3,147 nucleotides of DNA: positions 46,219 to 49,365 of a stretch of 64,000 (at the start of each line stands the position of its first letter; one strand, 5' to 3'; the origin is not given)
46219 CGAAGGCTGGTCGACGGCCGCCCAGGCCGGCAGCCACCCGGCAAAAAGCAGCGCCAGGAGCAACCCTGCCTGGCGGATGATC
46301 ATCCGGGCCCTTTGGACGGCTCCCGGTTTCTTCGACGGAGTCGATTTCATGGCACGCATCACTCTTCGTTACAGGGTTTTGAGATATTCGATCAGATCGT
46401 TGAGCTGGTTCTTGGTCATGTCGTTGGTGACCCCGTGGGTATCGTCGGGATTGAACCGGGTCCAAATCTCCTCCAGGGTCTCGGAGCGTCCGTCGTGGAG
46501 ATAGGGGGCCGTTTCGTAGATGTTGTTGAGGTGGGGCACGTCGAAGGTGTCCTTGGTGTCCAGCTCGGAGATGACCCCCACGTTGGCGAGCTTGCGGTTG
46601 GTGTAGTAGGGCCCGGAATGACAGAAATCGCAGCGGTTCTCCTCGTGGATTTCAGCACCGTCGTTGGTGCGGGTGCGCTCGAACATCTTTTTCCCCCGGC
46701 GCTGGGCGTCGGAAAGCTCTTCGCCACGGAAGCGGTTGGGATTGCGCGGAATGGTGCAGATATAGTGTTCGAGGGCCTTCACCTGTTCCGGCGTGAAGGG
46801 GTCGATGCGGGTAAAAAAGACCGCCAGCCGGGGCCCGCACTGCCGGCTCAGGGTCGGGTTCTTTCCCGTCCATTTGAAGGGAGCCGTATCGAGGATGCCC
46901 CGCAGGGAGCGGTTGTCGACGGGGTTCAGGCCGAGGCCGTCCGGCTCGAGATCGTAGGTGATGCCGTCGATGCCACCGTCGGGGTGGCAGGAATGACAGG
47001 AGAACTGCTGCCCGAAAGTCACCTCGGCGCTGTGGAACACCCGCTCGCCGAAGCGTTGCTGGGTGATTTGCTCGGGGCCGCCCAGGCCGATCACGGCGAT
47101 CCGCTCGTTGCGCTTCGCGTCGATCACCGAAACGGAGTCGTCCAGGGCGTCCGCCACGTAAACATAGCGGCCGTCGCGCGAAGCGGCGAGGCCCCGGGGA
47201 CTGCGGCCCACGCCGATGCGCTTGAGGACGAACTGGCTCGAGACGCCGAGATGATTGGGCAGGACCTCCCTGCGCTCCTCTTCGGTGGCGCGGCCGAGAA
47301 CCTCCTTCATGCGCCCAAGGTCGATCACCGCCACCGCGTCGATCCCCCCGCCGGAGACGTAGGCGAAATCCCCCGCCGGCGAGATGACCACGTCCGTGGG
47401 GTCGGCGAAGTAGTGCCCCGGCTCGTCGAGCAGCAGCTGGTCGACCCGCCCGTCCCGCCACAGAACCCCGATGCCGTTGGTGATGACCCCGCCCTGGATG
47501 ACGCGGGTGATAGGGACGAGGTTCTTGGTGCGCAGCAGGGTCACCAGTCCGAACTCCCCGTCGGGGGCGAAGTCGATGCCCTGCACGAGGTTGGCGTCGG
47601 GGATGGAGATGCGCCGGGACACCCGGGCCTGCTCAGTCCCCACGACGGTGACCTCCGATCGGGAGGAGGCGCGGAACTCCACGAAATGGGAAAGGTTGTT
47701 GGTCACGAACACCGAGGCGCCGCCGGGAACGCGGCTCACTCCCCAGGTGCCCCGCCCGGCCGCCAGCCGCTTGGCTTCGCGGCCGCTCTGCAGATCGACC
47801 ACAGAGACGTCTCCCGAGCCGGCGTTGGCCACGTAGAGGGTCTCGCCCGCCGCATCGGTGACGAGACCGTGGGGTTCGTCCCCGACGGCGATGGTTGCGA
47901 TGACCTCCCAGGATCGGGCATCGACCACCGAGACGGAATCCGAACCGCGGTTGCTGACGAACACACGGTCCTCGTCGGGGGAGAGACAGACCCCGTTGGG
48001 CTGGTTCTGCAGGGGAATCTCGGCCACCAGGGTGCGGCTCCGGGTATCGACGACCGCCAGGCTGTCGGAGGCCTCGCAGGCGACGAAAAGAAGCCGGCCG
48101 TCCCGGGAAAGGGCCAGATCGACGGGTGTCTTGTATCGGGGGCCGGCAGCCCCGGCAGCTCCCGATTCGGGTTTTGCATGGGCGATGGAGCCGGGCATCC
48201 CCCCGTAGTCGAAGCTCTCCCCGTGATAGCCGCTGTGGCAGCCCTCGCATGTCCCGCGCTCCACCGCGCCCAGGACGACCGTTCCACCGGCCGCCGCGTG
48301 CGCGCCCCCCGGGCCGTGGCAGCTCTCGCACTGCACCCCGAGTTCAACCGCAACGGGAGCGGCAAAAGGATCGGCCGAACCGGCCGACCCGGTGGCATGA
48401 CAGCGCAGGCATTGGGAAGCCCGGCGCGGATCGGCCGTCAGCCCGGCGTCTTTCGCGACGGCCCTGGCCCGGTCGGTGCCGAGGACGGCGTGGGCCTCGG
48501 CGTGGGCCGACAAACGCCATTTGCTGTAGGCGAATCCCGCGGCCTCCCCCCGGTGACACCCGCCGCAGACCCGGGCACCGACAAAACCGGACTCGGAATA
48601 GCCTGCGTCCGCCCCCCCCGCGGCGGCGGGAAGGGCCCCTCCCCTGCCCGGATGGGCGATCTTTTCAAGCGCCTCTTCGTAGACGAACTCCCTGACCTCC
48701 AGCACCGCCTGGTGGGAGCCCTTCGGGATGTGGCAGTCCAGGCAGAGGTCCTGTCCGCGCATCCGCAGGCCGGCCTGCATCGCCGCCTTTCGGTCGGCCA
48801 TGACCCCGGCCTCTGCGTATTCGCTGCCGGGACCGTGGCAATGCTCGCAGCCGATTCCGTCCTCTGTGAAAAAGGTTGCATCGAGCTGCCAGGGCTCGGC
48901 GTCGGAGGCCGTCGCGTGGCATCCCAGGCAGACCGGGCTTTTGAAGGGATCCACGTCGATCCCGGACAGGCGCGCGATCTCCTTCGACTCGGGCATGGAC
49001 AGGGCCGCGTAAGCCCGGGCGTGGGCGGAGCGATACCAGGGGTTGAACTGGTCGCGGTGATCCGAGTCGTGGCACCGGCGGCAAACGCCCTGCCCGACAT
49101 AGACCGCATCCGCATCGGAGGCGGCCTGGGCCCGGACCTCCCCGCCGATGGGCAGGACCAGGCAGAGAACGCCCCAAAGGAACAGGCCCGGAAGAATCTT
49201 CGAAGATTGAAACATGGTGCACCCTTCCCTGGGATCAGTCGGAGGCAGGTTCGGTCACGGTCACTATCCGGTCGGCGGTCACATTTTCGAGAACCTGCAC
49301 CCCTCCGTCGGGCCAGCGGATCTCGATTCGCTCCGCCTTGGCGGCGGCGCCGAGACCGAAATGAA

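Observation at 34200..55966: Nine-gene, translationally coupled operon of exported haem, beta-propeller and FG-GAP/TPR proteins, bracketed by a Cache kinase and a sigma54 regulator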

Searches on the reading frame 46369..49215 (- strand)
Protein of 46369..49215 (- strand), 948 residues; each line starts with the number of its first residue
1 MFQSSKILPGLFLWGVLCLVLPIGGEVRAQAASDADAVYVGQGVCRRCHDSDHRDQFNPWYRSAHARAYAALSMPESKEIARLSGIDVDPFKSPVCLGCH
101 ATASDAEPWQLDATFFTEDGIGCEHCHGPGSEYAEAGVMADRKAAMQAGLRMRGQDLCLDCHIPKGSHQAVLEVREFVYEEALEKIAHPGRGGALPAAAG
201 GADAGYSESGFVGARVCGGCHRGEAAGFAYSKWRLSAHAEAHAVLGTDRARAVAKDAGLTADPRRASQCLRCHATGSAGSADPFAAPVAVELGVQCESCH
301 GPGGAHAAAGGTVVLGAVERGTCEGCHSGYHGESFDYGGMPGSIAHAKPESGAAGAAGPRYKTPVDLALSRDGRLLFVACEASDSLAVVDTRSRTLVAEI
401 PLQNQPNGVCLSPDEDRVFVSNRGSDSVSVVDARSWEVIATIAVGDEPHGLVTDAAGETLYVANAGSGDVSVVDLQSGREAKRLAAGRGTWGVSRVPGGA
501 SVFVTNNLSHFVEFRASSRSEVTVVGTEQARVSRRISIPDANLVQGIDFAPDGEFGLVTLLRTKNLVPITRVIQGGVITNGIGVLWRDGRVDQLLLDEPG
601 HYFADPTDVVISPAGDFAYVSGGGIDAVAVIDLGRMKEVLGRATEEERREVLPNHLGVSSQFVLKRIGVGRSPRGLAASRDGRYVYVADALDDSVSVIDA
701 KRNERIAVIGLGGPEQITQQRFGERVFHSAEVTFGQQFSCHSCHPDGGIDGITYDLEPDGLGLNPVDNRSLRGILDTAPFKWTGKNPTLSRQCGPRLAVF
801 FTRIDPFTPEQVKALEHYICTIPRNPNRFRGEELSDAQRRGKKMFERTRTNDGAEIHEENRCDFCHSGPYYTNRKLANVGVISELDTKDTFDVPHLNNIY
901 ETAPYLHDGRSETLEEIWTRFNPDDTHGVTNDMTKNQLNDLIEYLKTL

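Call 6: search_protein_families(library=pfam, proteins=[window:46369-49215:-], max_evalue=0.01)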
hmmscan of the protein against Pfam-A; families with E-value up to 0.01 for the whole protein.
window:46369-49215:- (948 aa): 15 families
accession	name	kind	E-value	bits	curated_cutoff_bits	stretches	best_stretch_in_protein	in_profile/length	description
PF13435.11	Cytochrome_C554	-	7.7e-29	100.9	20.8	2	44-128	1-84/84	Cytochrome c554 and c-prime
PF10282.15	Lactonase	-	2e-14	54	21.7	1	398-476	238-321/344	Lactonase, 7-bladed beta-propeller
PF21783.3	YNCE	-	8.8e-13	48.7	27.1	1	372-453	252-333/339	YNCE-like beta-propeller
PF14522.11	Cytochrome_C7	-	1.1e-10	41.6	24.8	1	265-328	12-67/67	Cytochrome c7 and related cytochrome c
PF02239.22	Cytochrom_D1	-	1.6e-08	34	25.5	1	363-489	172-314/368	Cytochrome D1 heme domain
PF25174.1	Beta-prop_THOC3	-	2.8e-08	33.5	305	1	367-487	52-170/272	THOC3 beta-propeller domain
PF22113.1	Mtrc-MtrF_II-IV_dom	-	5.3e-08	33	30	1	38-132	77-168/176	Outer membrane cytochrome MtrC/MtrF-like, domains II/IV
PF08450.18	SGL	-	3.6e-07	30.5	26.3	1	386-484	117-220/246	SMP-30/Gluconolactonase/LRE-like region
PF01436.27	NHL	-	2.1e-05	24.8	20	0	404-428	2-25/28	NHL repeat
PF09699.15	Paired_CXXCH_1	-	0.00025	21.1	20.6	0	122-164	8-38/41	Doubled CXXCH motif (Paired_CXXCH_1)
PF01731.26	Arylesterase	-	0.00052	20.6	21.3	0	671-700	54-83/86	Arylesterase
PF21419.2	RoxA-like_Cyt-c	-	0.0015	18.5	26.7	0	894-917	5-28/39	RoxA-like, cytochrome c-like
PF25172.1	Beta-prop_WDR3_2nd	-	0.0041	16.8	140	1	409-562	5-154/293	WDR3 second beta-propeller domain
PF23414.1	Beta-prop_EML_2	-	0.0049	16.7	90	0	376-452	12-87/266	Echinoderm microtubule-associated protein second beta-propeller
PF14537.11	Cytochrom_c3_2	-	0.0085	17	25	0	96-163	9-65/79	Cytochrome c3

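Call 9: search_solved_structures(query=window:46369-49215:-, max_evalue=0.01, show_alignments=3)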
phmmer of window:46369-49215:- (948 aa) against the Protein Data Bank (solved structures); distinct sequences matched with E-value up to 0.01: 15.
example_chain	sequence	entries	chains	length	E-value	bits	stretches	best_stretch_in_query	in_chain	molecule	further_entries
1l0q_A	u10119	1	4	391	3.9e-37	130.8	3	376-484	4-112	Surface layer protein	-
5c2v_B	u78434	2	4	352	5.9e-37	130.2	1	364-698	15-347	HYDRAZINE SYNTHASE BETA SUBUNIT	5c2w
5c2v_C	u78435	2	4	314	3.9e-17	64.7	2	883-948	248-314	HYDRAZINE SYNTHASE GAMMA SUBUNIT | Hypothetical (Di heme) protein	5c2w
3vgz_A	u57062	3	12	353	4.2e-11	44.7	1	372-463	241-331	Uncharacterized protein YncE | PQQ-dependent catabolism-associated beta-propeller protein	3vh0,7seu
1bvb_A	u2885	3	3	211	2.7e-09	38.7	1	35-133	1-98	CYTOCHROME C-554 | CYTOCHROME C554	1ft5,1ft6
3bws_A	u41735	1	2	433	2.8e-06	28.7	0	376-466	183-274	protein Lp49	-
1iqc_A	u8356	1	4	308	1.6e-05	26.3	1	869-948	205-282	di-heme peroxidase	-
6qvm_A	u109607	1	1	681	4.3e-05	24.8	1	268-338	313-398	Multiheme cytochrome cf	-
6i5b_A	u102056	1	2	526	4.3e-05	24.8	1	267-381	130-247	Uncharacterized protein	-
6tv2_A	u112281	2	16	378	0.00015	23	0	375-462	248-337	Protein NirF | Protein NirF,Protein NirF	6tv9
3o5c_A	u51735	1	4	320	0.001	20.2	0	869-920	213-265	Cytochrome c551 peroxidase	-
6r2q_A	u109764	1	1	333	0.0011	20.1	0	260-314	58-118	Cystathionine beta-synthase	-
6e1c_A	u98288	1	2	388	0.0013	19.9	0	859-919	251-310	Di-heme enzyme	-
9qdt_A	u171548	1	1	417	0.0033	18.6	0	701-843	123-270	Probable cytochrome c peroxidase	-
6rtd_A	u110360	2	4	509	0.0096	17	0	410-558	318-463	Cytochrome c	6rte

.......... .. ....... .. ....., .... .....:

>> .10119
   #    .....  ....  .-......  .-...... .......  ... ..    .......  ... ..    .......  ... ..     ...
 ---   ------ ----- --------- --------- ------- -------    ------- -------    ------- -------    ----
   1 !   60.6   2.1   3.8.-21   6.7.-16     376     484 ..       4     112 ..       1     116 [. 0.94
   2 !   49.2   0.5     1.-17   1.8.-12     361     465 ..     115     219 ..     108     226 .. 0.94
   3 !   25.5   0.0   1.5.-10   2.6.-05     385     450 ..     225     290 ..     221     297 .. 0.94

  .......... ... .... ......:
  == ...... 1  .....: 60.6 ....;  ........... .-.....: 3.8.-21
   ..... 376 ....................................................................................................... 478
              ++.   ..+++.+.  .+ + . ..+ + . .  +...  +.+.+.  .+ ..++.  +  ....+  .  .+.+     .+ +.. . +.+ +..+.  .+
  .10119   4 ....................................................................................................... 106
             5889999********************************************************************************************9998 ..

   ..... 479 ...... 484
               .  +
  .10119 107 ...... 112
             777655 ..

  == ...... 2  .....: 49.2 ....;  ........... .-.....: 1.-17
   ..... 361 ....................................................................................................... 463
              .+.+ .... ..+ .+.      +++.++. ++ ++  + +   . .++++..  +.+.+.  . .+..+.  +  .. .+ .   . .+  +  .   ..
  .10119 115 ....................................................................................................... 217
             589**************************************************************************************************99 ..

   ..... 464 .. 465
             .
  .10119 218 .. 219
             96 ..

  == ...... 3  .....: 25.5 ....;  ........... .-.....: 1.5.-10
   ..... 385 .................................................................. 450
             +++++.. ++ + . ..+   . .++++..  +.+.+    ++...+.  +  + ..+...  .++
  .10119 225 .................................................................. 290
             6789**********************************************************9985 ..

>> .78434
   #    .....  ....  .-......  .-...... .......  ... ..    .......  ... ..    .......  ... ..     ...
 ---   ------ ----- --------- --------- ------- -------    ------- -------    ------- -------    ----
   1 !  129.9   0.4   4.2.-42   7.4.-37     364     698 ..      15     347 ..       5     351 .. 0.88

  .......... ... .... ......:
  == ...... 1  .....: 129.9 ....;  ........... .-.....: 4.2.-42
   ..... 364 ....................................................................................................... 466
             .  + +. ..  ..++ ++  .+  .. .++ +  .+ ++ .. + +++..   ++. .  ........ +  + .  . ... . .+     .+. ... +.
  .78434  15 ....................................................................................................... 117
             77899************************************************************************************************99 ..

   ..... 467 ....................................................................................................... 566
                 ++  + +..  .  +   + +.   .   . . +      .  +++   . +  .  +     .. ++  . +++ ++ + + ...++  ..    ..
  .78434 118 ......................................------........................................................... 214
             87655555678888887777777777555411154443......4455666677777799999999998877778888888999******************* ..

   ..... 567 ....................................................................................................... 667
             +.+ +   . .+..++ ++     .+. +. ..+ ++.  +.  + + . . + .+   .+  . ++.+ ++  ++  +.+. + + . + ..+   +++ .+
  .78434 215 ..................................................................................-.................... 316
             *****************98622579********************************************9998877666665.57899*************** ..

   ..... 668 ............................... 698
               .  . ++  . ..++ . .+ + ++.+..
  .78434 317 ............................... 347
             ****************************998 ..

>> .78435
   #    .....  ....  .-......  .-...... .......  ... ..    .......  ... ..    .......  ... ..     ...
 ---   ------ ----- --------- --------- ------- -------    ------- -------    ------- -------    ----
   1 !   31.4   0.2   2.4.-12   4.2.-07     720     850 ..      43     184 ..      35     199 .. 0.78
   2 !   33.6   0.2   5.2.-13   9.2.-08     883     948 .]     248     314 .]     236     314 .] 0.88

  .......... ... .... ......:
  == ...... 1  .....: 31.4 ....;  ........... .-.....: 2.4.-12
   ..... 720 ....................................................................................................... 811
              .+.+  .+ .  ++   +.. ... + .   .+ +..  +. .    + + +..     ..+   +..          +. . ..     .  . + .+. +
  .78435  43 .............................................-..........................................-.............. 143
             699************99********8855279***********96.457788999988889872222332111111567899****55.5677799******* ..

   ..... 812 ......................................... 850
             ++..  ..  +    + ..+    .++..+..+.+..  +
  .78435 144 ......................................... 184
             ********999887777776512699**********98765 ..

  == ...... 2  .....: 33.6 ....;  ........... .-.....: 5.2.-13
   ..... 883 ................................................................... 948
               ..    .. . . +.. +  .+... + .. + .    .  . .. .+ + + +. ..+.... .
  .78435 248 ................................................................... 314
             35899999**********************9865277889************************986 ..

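Call 11: find_encoding_contigs(protein=window:46369-49215:-, flank=10000, max_places=6)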
Protein window:46369-49215:- (948 aa): no gene with exactly this product is on record in the collection.
